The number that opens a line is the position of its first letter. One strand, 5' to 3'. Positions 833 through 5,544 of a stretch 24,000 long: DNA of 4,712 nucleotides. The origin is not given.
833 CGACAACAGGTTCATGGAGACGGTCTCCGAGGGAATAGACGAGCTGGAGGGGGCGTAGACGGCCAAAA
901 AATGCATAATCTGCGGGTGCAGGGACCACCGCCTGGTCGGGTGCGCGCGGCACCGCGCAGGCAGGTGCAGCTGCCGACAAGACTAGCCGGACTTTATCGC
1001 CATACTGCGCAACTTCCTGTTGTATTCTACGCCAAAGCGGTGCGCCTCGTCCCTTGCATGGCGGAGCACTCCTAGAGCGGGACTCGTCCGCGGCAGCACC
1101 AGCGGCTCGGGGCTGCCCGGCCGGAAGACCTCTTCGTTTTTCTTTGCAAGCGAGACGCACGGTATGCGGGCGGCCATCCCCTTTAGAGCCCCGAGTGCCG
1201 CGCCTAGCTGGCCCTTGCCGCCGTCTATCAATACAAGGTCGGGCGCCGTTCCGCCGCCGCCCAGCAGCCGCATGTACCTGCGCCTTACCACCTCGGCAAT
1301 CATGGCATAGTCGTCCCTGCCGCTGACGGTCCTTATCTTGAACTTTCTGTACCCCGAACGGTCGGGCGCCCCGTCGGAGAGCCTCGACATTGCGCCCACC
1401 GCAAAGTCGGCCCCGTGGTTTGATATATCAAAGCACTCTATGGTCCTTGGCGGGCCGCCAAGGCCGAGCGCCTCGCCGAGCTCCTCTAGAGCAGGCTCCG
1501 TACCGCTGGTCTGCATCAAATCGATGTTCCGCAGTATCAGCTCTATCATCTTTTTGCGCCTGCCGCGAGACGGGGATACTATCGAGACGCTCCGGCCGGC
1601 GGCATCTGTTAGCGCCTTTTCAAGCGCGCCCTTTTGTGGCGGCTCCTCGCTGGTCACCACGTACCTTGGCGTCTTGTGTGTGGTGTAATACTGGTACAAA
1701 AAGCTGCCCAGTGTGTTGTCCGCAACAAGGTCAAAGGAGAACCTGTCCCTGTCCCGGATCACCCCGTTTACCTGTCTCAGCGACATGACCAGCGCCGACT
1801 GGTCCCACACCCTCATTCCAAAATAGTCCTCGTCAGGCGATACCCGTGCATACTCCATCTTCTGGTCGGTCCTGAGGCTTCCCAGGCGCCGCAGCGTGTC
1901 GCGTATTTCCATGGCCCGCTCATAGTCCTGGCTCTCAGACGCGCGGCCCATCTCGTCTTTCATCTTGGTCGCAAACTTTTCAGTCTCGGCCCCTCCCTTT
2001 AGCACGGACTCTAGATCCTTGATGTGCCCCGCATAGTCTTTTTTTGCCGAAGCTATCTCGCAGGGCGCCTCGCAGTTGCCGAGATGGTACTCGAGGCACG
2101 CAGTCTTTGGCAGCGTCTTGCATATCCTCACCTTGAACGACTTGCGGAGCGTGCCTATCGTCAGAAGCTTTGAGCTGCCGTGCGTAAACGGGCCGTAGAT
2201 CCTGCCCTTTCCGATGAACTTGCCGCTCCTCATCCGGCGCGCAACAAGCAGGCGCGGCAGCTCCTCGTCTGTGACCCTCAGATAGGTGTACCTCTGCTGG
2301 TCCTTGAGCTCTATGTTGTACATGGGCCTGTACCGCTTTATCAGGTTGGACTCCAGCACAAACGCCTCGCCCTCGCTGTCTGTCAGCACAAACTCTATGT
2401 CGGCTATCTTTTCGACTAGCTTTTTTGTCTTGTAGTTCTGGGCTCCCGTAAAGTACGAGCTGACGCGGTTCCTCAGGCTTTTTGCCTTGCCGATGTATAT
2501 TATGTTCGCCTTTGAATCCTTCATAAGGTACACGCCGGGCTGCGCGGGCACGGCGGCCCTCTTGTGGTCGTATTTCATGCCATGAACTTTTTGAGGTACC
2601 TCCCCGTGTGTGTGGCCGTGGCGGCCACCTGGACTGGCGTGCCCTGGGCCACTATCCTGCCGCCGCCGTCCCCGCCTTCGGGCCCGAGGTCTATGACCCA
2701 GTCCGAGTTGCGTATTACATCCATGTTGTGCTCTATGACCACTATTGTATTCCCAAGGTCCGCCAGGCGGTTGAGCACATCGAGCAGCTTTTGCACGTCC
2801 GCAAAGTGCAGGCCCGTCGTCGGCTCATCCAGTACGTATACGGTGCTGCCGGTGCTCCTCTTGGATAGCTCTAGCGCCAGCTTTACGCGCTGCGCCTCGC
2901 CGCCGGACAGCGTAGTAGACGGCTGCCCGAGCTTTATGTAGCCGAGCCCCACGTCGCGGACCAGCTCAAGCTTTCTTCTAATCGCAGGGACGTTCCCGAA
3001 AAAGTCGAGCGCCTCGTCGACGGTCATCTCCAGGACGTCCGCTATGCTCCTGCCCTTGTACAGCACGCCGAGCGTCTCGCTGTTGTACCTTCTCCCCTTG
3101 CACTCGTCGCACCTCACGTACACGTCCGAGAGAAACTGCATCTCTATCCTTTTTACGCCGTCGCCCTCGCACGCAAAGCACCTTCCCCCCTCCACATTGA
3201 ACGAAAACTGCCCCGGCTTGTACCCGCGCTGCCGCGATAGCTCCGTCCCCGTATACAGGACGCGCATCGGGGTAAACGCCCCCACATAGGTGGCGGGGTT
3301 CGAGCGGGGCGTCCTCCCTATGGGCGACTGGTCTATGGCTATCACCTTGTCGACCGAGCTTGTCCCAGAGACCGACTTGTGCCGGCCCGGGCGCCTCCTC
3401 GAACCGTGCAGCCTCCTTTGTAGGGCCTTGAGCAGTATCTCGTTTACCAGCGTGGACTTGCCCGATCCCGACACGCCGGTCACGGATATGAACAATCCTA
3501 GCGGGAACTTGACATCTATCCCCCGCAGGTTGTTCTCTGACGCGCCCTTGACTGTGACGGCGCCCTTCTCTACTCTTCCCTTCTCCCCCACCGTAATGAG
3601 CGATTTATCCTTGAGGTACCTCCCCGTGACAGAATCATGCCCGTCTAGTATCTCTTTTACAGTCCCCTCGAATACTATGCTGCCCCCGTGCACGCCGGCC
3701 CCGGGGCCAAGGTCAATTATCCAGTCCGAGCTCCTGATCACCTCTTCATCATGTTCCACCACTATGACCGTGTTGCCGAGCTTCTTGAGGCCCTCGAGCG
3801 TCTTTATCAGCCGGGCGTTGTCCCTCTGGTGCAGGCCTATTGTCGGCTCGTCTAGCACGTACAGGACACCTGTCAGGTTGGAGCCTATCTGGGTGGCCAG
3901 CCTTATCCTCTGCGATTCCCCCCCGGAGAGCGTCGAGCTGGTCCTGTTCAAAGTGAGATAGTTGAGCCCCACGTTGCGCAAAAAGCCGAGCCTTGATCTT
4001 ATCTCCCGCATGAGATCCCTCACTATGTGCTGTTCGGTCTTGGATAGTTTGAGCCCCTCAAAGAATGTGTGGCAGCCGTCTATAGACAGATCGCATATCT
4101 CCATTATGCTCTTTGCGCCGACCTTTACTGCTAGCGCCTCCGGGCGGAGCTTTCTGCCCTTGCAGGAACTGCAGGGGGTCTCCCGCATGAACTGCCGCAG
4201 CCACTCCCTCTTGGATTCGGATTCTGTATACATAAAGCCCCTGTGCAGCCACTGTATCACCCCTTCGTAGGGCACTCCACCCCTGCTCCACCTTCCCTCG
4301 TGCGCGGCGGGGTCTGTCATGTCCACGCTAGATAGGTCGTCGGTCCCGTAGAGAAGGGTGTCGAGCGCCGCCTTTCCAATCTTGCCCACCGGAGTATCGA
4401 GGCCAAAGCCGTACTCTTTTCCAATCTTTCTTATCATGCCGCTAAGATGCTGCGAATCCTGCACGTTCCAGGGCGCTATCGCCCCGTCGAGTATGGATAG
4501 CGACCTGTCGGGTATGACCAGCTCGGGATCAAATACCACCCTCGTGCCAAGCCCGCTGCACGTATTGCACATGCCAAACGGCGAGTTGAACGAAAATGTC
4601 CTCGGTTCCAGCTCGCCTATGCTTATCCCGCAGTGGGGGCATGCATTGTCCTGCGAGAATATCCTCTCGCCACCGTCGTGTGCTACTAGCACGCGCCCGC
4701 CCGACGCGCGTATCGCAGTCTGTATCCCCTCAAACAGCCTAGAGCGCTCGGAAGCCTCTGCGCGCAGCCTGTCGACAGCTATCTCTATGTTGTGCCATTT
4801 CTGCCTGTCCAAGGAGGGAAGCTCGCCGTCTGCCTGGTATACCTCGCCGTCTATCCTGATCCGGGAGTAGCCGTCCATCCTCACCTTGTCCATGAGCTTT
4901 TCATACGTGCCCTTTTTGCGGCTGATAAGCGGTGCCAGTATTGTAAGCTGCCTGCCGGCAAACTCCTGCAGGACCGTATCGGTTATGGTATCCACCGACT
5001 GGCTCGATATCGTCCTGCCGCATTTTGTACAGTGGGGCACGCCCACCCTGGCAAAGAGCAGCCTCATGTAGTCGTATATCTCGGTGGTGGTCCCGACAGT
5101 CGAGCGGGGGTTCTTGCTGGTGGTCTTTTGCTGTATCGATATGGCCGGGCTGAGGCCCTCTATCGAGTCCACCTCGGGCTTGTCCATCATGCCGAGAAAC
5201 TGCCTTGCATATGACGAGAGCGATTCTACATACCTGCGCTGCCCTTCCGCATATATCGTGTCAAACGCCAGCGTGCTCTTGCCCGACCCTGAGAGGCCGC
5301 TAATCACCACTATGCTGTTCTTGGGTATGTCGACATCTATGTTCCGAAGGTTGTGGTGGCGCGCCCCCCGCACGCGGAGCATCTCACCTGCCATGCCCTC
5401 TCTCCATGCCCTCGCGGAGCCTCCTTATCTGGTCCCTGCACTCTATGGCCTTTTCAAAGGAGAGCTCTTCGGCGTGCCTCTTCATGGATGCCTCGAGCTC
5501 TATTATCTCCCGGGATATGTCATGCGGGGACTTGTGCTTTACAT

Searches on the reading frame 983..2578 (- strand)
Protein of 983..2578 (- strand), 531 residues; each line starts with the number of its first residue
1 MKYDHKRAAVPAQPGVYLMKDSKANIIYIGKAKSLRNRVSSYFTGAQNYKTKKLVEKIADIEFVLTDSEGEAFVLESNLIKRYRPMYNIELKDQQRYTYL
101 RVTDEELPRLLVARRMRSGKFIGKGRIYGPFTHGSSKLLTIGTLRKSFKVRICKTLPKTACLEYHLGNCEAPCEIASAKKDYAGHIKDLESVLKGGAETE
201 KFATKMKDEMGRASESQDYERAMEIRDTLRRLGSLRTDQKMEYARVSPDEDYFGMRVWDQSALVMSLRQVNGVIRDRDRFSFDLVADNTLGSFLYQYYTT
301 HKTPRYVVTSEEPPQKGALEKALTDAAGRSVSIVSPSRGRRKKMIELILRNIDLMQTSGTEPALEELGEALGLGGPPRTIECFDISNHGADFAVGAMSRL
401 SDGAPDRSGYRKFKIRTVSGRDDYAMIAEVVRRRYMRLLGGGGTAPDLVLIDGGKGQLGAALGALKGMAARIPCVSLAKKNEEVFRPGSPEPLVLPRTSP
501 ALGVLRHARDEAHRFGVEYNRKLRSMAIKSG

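Call 12: find_encoding_contigs(protein=window:983-2578:-, flank=10000, max_places=6)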
Protein window:983-2578:- (531 aa): no gene with exactly this product is on record in the collection.

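Call 13: search_protein_families(library=pfam, proteins=[window:983-2578:-], max_evalue=0.1)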
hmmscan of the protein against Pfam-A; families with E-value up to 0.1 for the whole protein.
window:983-2578:- (531 aa): 5 families
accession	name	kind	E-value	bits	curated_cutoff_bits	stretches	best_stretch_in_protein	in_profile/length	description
PF08459.17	UvrC_RNaseH_dom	-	3.4e-44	150.9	22.3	1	369-517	2-159/159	UvrC RNAse H endonuclease domain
PF22920.2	UvrC_RNaseH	-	3.1e-18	66.2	24.3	1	249-354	1-111/116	UvrC Ribonuclease H-like domain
PF01541.30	GIY-YIG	-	3.7e-10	40.4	22.6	1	14-88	2-78/78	GIY-YIG catalytic domain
PF02151.25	UVR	-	1.3e-09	37.9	21.5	1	201-233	2-34/36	UvrB/uvrC motif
PF20815.3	GIY_YIG_2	-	0.0044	17.4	22.4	1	18-46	25-55/153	GIY-YIG catalytic domain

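Call 26: find_homologous_proteins(query=window:983-2578:-, max_evalue=1e-80)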
Query window:983-2578:- (531 aa): 4476 proteins with E <= 1e-80 among 8000 candidates; the best 120 are listed.
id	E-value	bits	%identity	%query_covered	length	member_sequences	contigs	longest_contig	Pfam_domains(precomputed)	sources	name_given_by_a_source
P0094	0.0e+0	1189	100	100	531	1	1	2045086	PF27096.1,PF02151.26,PF01541.31,PF22920.3,PF08459.18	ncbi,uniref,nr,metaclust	ncbi:excinuclease nuclease subunit [Cenarchaeum symbiosum A]|uniref:Excinuclease nuclease subunit n=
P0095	4.0e-244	829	68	99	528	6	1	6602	PF27096.1,PF02151.26,PF01541.31,PF22920.3,PF08459.18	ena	-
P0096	2.9e-240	816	67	99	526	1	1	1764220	PF27096.1,PF02151.26,PF01541.31,PF22920.3,PF08459.18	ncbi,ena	-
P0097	8.7e-238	808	66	99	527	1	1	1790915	PF27096.1,PF02151.26,PF01541.31,PF22920.3,PF08459.18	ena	-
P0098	4.2e-236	803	66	99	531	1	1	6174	PF27096.1,PF02151.26,PF01541.31,PF22920.3,PF08459.18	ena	-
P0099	5.6e-235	799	66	99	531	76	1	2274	PF27096.1,PF02151.26,PF01541.31,PF22920.3,PF08459.18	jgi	-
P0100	9.3e-235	798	64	99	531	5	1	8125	PF27096.1,PF02151.26,PF01541.31,PF22920.3,PF08459.18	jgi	-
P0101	2.0e-234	797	66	99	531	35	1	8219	PF27096.1,PF02151.26,PF01541.31,PF22920.3,PF08459.18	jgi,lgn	-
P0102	3.1e-234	797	65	100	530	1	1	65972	PF27096.1,PF02151.26,PF01541.31,PF22920.3,PF08459.18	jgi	jgi:excinuclease ABC subunit C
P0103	1.8e-233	794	65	99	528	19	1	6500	PF27096.1,PF02151.26,PF01541.31,PF22920.3,PF08459.18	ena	-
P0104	2.1e-233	794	65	99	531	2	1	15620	PF27096.1,PF02151.26,PF01541.31,PF22920.3,PF08459.18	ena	-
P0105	5.4e-233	792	65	100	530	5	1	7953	PF27096.1,PF02151.26,PF01541.31,PF22920.3,PF08459.18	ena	-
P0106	1.9e-232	791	65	99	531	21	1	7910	PF27096.1,PF02151.26,PF01541.31,PF22920.3,PF08459.18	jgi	jgi:excinuclease ABC subunit C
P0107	3.8e-232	790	66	99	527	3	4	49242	PF27096.1,PF02151.26,PF01541.31,PF22920.3,PF08459.18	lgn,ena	-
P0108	1.4e-231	788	64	99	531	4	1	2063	PF27096.1,PF02151.26,PF01541.31,PF22920.3,PF08459.18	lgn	-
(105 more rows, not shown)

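Call 27: find_encoding_contigs(protein=P0096, flank=6000, max_places=2)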
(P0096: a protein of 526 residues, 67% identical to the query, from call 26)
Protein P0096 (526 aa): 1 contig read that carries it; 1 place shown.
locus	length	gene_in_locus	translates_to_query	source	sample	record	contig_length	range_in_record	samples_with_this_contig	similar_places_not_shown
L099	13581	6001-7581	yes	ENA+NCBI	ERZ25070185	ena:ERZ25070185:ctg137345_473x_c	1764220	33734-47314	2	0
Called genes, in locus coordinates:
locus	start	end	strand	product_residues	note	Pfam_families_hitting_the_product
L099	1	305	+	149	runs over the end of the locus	-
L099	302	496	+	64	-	-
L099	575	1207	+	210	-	PF01243:PNPOx_N, PF12900:Pyridox_ox_2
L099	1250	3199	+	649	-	PF00270:DEAD (faint), PF04851:ResIII, PF17757:UvrB_inter, PF27431:UvrB_3rd, PF00271:Helicase_C, PF12344:UvrB, PF02151:UVR (weak)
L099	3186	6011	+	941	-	PF00005:ABC_tran (faint), PF02463:SMC_N (faint), PF03193:RsgA_GTPase (faint), PF13191:AAA_16 (faint), PF13304:AAA_21 (faint), PF13476:AAA_23 (faint), PF17760:UvrA_inter, PF17755:UvrA_DNA-bind, +3 more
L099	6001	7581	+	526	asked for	PF01541:GIY-YIG, PF27096:UvrC_M, PF02151:UVR, PF22920:UvrC_RNaseH, PF08459:UvrC_RNaseH_dom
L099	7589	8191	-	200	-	-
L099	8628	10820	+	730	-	PF00009:GTP_EFTU, PF22042:EF-G_D2, PF03144:GTP_EFTU_D2, PF14492:EFG_III, PF03764:EFG_IV, PF00679:EFG_C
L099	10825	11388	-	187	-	PF03692:CxxCxxCC (weak)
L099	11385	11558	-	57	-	-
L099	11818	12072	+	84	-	-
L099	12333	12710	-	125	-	PF01201:Ribosomal_S8e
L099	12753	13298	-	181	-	PF04079:SMC_ScpB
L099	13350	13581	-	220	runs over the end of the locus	PF02616:SMC_ScpA (faint)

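Call 28: find_encoding_contigs(protein=P0097, flank=6000, max_places=2)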
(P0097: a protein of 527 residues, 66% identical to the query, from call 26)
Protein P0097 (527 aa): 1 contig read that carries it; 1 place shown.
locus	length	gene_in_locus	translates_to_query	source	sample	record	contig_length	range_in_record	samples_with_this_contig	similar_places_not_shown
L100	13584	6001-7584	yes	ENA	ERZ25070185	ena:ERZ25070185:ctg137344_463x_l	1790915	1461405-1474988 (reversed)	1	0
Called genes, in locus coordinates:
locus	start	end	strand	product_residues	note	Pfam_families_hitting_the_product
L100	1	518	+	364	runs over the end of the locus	PF00296:Bac_luciferase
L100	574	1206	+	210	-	PF01243:PNPOx_N, PF12900:Pyridox_ox_2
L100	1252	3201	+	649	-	PF00270:DEAD (faint), PF04851:ResIII, PF17757:UvrB_inter, PF27431:UvrB_3rd, PF00271:Helicase_C, PF12344:UvrB, PF02151:UVR (faint)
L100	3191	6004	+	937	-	PF00005:ABC_tran (faint), PF00931:NB-ARC (faint), PF02463:SMC_N (faint), PF13191:AAA_16 (faint), PF13304:AAA_21 (faint), PF13401:AAA_22 (faint), PF17760:UvrA_inter, PF17755:UvrA_DNA-bind, +5 more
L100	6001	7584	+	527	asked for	PF01541:GIY-YIG, PF27096:UvrC_M, PF02151:UVR (weak), PF22920:UvrC_RNaseH, PF08459:UvrC_RNaseH_dom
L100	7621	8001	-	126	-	-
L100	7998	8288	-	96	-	-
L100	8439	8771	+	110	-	-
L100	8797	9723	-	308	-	PF03144:GTP_EFTU_D2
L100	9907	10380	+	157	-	-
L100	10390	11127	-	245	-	PF05990:DUF900 (weak), PF01083:Cutinase (weak), PF05277:DUF726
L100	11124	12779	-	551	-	PF00133:tRNA-synt_1, PF01406:tRNA-synt_1e (weak), PF09334:tRNA-synt_1g, PF19303:Anticodon_3 (weak)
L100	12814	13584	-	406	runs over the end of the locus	PF05221:AdoHcyase, PF00670:AdoHcyase_NAD, PF02826:2-Hacid_dh_C, PF07991:KARI_N (faint)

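Call 29: find_encoding_contigs(protein=P0094, flank=10000, max_places=2)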
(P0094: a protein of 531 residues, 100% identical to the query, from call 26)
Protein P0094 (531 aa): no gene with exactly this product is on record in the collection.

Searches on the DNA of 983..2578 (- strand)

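Call 47: search_rna_families(sources=[L099, L100, L001, L002, L008], threshold=gathering)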
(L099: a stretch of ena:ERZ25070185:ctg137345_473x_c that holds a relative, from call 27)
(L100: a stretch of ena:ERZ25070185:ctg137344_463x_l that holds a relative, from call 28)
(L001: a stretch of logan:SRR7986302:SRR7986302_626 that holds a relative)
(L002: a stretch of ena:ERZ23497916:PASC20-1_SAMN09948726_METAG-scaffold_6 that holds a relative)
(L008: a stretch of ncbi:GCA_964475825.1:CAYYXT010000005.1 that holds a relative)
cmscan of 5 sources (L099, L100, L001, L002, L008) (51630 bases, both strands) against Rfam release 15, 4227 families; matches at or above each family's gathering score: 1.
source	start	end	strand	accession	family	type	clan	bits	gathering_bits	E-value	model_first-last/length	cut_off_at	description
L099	8307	8427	+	RF00005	tRNA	Gene; tRNA;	CL00001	47.6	29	3.6e-07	1-71/71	no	tRNA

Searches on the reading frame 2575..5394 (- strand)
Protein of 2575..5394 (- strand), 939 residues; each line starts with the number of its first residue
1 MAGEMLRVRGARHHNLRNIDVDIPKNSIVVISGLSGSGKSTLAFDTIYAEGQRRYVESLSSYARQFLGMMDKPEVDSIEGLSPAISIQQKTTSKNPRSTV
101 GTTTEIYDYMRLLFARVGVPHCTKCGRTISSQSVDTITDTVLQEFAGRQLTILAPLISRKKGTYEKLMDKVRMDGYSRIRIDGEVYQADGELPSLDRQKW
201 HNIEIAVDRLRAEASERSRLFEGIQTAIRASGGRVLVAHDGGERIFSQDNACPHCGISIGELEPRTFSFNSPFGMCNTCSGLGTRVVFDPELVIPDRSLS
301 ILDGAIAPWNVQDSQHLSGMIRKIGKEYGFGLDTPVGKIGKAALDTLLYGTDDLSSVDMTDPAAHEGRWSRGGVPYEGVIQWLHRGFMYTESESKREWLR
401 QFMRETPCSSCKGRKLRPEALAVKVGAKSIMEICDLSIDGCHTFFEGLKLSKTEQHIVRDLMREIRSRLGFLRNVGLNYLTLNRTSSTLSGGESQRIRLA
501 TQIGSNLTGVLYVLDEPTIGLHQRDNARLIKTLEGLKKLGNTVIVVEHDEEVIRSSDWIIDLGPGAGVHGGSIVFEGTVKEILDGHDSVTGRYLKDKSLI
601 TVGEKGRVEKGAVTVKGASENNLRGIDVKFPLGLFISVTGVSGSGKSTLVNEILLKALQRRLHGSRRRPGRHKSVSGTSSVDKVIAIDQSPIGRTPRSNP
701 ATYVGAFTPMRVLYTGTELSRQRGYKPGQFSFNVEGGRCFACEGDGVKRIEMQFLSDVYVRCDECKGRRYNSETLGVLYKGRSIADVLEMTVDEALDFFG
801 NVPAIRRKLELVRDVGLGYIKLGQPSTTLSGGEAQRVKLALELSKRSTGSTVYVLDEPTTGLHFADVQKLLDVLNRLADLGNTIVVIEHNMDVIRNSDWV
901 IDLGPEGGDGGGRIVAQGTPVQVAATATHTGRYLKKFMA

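Call 14: find_encoding_contigs(protein=window:2575-5394:-, flank=10000, max_places=6)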
Protein window:2575-5394:- (939 aa): no gene with exactly this product is on record in the collection.
